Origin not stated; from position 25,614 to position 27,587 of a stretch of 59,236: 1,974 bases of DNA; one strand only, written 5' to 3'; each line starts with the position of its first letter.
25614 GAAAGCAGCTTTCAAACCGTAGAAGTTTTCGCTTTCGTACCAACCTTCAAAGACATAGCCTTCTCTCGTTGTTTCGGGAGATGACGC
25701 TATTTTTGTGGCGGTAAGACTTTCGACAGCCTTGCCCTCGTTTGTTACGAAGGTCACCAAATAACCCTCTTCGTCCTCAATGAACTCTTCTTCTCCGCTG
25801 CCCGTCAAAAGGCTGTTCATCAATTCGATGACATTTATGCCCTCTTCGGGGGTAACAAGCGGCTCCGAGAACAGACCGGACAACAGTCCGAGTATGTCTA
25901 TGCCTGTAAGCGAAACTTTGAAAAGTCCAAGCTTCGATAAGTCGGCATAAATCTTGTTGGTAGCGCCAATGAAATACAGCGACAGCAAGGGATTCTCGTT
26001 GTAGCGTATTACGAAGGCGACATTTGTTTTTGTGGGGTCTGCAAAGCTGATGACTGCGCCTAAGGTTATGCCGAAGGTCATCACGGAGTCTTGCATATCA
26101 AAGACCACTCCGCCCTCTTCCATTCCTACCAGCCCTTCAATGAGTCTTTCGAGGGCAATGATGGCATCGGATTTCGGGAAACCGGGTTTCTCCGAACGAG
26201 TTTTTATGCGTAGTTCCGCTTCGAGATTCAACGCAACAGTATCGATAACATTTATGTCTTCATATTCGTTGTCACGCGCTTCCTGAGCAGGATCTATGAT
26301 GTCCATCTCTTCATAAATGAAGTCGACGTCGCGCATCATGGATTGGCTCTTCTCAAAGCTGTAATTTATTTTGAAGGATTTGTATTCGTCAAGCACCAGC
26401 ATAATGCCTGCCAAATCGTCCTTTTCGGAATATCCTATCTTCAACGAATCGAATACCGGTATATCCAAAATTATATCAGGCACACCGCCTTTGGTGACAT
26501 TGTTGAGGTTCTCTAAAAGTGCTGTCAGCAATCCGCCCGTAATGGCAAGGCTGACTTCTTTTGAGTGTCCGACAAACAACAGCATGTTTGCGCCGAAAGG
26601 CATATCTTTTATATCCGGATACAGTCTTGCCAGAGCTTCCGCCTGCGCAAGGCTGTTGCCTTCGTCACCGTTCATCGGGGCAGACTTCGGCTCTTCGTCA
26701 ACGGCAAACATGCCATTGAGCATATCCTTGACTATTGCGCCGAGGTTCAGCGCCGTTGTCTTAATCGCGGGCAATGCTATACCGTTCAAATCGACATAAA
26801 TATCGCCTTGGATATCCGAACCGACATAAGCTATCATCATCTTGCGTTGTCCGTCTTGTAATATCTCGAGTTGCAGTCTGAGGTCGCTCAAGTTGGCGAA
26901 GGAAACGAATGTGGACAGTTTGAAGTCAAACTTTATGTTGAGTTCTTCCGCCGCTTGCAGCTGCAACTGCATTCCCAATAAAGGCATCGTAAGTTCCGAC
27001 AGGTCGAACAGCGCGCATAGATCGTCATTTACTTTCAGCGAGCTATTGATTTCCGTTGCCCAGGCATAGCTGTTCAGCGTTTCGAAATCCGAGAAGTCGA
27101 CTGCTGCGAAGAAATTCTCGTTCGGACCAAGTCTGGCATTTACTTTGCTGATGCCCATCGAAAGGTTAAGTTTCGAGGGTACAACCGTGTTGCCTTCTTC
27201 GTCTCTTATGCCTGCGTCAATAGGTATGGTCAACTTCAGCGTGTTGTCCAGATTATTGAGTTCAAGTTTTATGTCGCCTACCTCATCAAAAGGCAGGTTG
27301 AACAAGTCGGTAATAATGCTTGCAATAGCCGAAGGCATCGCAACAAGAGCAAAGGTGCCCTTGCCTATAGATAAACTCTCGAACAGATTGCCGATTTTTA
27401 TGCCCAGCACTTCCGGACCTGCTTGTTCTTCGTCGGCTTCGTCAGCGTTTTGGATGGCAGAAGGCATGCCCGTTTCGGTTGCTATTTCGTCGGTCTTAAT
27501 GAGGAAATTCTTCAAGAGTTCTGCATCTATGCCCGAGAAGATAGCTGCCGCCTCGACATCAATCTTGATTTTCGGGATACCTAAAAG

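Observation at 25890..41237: Fourteen divergent copies of a ~250-340-aa beta-rich module form the N-terminal 5,200 residues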

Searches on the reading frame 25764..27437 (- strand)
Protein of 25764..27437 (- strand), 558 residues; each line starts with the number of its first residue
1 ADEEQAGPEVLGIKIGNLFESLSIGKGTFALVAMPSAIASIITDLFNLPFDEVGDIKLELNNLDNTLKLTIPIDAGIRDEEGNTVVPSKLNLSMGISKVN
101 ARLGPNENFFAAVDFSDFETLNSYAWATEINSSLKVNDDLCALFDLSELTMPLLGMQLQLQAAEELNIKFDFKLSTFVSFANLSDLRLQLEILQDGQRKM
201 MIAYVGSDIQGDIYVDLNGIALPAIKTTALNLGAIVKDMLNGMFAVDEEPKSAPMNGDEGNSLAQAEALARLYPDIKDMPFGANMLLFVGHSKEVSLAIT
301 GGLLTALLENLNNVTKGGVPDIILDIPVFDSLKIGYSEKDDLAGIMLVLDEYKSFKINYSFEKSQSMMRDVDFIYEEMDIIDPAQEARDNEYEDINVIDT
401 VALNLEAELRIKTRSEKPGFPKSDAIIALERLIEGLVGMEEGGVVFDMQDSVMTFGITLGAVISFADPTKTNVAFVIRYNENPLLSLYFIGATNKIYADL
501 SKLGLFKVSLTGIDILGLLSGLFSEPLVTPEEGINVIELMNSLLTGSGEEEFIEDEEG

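Call 44: find_homologous_proteins(query=A4, max_evalue=0.001)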
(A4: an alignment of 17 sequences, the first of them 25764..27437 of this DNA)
Query A4 (17 sequences) (558 aa, profile of the alignment): 1 proteins with E <= 0.001 among 8000 candidates.
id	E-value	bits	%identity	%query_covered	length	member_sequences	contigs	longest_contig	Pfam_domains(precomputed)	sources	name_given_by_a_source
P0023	3.7e-61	226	71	43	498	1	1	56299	-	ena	-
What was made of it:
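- Tried and rejected: The clean alignment A4 returned only the fragment P0023 (call 44).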

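Call 53: search_solved_structures(query=A4, max_evalue=10)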
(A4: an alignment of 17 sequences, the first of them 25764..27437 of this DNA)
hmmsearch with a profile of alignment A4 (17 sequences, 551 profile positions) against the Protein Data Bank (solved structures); distinct sequences matched with E-value up to 10: 0.

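Call 60: predict_structure(alignment_id=A4)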
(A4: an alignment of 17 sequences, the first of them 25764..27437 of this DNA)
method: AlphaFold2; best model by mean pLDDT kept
length: 558 residues; sequences in the alignment: 17
mean_pLDDT: 62.4   pTM: 0.43
mean pLDDT of the five models: 62.4, 61.6, 59.9, 55.0, 52.3
residues with pLDDT >= 90: 0; 70-90: 198; 50-70: 232; < 50: 128
segments of 3 or more residues with pLDDT < 50: 1-16, 100-114, 148-156, 241-284, 315-326, 543-558
pLDDT, mean of each block of 10 residues (from residue 1): 42 50 65 60 52 64 70 65 59 58 42 53 74 77 48 45 65 83 79 85 80 78 73 61 40 33 39 40 49 70 60 49 52 78 78 72 70 54 57 70 68 65 68 60 67 71 75 80 83 83 79 58 53 61 42 36
secondary structure, 60 per line:
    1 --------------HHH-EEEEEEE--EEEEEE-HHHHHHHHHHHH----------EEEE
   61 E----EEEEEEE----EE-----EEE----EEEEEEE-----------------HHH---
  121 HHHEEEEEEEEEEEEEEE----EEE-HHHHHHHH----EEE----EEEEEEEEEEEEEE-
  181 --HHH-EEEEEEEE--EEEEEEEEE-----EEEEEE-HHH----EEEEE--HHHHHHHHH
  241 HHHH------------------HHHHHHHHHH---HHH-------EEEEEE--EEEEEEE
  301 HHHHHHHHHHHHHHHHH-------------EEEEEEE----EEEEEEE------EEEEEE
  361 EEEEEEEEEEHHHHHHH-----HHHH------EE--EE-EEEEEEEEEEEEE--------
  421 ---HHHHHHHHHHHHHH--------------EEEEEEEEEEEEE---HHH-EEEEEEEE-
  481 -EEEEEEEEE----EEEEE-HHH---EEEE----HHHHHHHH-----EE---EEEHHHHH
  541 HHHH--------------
elements in order: E19-25 E28-33 H35-46 E57-61 E66-72 E84-86 E91-97 E124-138 E143-145 H147-154 E159-161 E166-179 E187-194 E197-205 E211-216 E225-229 H232-244 H263-272 E286-291 E294-300 H301-317 E331-337 E342-348 E355-370 H371-377 H383-386 E400-412 H424-437 E452-464 E472-479 E482-490 E495-499 E507-510 H515-522 E533-535 H536-544
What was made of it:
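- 26358..27206 (-): Module 13 (aa 4777-5059, junction at 4912). AlphaFold model 2 (call 60).
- Tried and rejected: Prediction with 17 orthologous rows over two units gave pLDDT 62.4 (call 60).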

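Call 62: fold_search(model_id=the predicted structure, library=pdb)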
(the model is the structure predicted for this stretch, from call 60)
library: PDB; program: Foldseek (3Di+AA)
matches with E <= 10: 881; with E <= 0.001: 0
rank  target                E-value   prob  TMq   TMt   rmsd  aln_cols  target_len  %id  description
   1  4qq1_C                2.3e-02  0.35  0.09  0.09  25.0       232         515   11  Crystal structure of the isotype 1 Transferrin binding protein B (TbpB) from serogroup B Neisseria meningitidis (released 2015-04-01)
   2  2w7q_A                2.4e-02  0.94  0.16  0.34  12.0       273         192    6  Structure of Pseudomonas aeruginosa LolA (released 2009-12-29)
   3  4o3w_B                4.1e-02  0.35  0.09  0.10  23.6       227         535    9  Crystal structure of the vaccine antigen Transferrin Binding Protein B (TbpB) mutant Tyr-63-Ala from Actinobacillus su (released 2015-01-14)
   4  2zfg                  7.3e-02  0.15  0.12  0.18  26.2       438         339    9  Structure of OMPF PORIN (released 2008-07-29)
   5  5kkx_B                8.5e-02  0.25  0.09  0.17  22.6       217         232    8  Crystal structure of a TbpB C-lobe mutant from Neisseria meningitidis M982 (released 2017-07-19)
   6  1bt9                  9.0e-02  0.12  0.12  0.18  26.4       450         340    9  OMPF PORIN MUTANT D74A (released 1999-01-13)
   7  7fdy_B                9.5e-02  0.10  0.11  0.16  27.0       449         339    8  Structure of OmpF1 (released 2022-11-16)
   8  9j9l                  9.5e-02  0.10  0.11  0.16  26.8       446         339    9  artificial mononuclear Zn-bound metalloprotein 1 (M1:Zn) (released 2025-07-02)
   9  2prn                  1.0e-01  0.09  0.10  0.16  27.2       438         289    8  RHODOPSEUDOMONAS BLASTICA PORIN, TRIPLE MUTANT E1M, E99W, A116W (released 1999-01-13)
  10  9j9o_A                1.0e-01  0.08  0.10  0.14  29.0       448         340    9  artificial dinuclear Zn-bound metalloprotein 1 (D1:2Zn) (released 2025-07-02)
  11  6ehb_B                1.0e-01  0.07  0.09  0.13  27.1       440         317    6  OmpU, an outer membrane protein, of Vibrio cholerae (released 2018-04-25)
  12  7rea                  1.1e-01  0.18  0.08  0.16  25.2       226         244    5  Apo Hemophilin from A. baumannii (released 2021-11-17)
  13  1hxu                  1.1e-01  0.09  0.11  0.15  27.1       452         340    9  OMPF PORIN MUTANT KK (released 2001-06-06)
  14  5prn                  1.2e-01  0.11  0.10  0.16  26.9       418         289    7  E1M, Y96W, S119W MUTANT OF RH. BLASTICA PORIN (released 1998-08-12)
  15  8prn                  1.2e-01  0.08  0.09  0.15  27.3       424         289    8  E1M, K50A, R52A, D97A, E99A MUTANT OF RH. BLASTICA PORIN (released 1998-08-12)
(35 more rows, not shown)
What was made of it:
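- On LolA-like fold: LolA: prob 0.94, E=0.024, TM 0.34 (call 62).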

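Call 66: search_protein_families(library=pfam, alignment_id=A4, max_evalue=10)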
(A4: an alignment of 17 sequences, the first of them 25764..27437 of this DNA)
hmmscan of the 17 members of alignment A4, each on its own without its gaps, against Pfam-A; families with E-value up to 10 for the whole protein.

A. member 1, window:25764-27437:- (558 aa): 1 family
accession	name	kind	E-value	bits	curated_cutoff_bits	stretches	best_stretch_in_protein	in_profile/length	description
PF25646.1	SPV1_VP4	-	0.2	11.7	27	1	434-491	83-141/181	Sulfolobus polyhedral virus 1 major capsid protein VP4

B. families by the number of members that match (of 17 scanned): 8 families
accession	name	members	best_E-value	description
PF11353.13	DUF3153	1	0.19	Protein of unknown function (DUF3153)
PF25646.1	SPV1_VP4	1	0.2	Sulfolobus polyhedral virus 1 major capsid protein VP4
PF11441.14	MxiM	1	0.2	Pilot protein MxiM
PF20623.4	Sgo0707_N2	1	0.2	Sgo0707 N2 domain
PF13517.12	FG-GAP_3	1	0.87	FG-GAP-like repeat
PF07581.17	Glug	1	1.6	The GLUG motif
PF13505.12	OMP_b-brl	1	1.9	Outer membrane protein beta-barrel domain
PF06324.16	Pigment_DH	1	6.7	Pigment-dispersing hormone (PDH)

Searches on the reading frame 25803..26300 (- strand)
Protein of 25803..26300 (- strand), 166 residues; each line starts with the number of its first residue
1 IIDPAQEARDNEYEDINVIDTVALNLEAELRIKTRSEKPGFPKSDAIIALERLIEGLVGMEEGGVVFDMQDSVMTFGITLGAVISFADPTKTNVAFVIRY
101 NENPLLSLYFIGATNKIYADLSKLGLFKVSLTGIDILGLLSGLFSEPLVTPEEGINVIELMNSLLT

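Call 50: find_related_loci(query=A5, collection=genome_contigs, flank=10000)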
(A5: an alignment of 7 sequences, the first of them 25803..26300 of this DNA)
Query A5 (166 aa) in genome_contigs; peptide patterns used: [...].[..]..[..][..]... (x = any residue, [..] = any of these).
23 stretches matched a pattern; 15 encode a relative of the query (tblastn E <= 1e-3); 13 distinct loci.
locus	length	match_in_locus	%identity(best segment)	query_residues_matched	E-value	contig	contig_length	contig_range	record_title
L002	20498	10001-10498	89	1-166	8e-99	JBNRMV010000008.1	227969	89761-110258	MAG: Christensenellales bacterium isolate UACH.msa k127_433378, whole genome shotgun sequence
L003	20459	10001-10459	41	13-166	3e-36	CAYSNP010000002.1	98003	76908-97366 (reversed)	MAG TPA_asm: uncultured Christensenellaceae bacterium isolate binchicken_co139_91 genome assembly, contig: NODE_132_leng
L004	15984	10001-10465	40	13-158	1e-31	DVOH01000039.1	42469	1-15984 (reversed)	MAG TPA_asm: Candidatus Stercoripulliclostridium merdipullorum isolate 23406 CHK104__C512563_L42469_ERR2241852, whole ge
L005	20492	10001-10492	38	2-161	1e-29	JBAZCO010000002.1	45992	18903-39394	MAG: Clostridia bacterium isolate SO_2017_LW2_74 scaffold_1781_c1_LW138R_2017, whole genome shotgun sequence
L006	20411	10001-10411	37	13-155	7e-24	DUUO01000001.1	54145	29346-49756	MAG TPA_asm: Clostridiales bacterium isolate AS08sgBPME_231 602_AS08, whole genome shotgun sequence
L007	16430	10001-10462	33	9-165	3e-22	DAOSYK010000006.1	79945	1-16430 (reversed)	MAG TPA_asm: Clostridia bacterium isolate AMR_MDS_2087 NODE_240_length_79945_cov_7.090725, whole genome shotgun sequence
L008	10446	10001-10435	36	15-157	3e-22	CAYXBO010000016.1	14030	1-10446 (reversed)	MAG TPA_asm: uncultured Christensenellaceae bacterium isolate SRP199465_co1_285 genome assembly, contig: NODE_12382_leng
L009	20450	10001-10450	36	16-165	2e-20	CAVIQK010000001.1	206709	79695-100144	bacterium isolate H07617-L1_cleanbin_000032 genome assembly, contig: Spades_H07617-L1_contig_6, whole genome shotgun seq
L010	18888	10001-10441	32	13-166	8e-20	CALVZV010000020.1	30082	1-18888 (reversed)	MAG: uncultured Clostridia bacterium isolate BRZ_GG__bin40 genome assembly, contig: BRZ_GG__NODE_2103_length_30082_cov_6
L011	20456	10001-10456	34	11-165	9e-20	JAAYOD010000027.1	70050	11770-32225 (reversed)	MAG: Clostridiales bacterium isolate AS21ysBPME_320 112977_AS21, whole genome shotgun sequence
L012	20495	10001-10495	30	2-166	1e-18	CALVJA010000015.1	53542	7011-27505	MAG: uncultured Clostridia bacterium isolate BRZ_CF__bin14 genome assembly, contig: BRZ_CF__NODE_782_length_53542_cov_12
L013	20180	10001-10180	42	105-159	3e-5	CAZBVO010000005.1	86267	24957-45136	MAG TPA_asm: uncultured Faecalibacterium sp. isolate SRP225648_co1_867 genome assembly, contig: NODE_359_length_86267_co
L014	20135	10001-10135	48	99-143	2e-4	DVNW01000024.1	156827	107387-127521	MAG TPA_asm: Candidatus Faecicola pullistercoris isolate 5944 CHK104__C612854_L156827_ERR2241852, whole genome shotgun s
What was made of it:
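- The family is rare: 13 of 185,579 GTDB species were found with one motif pattern, which is a lower bound (call 50).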
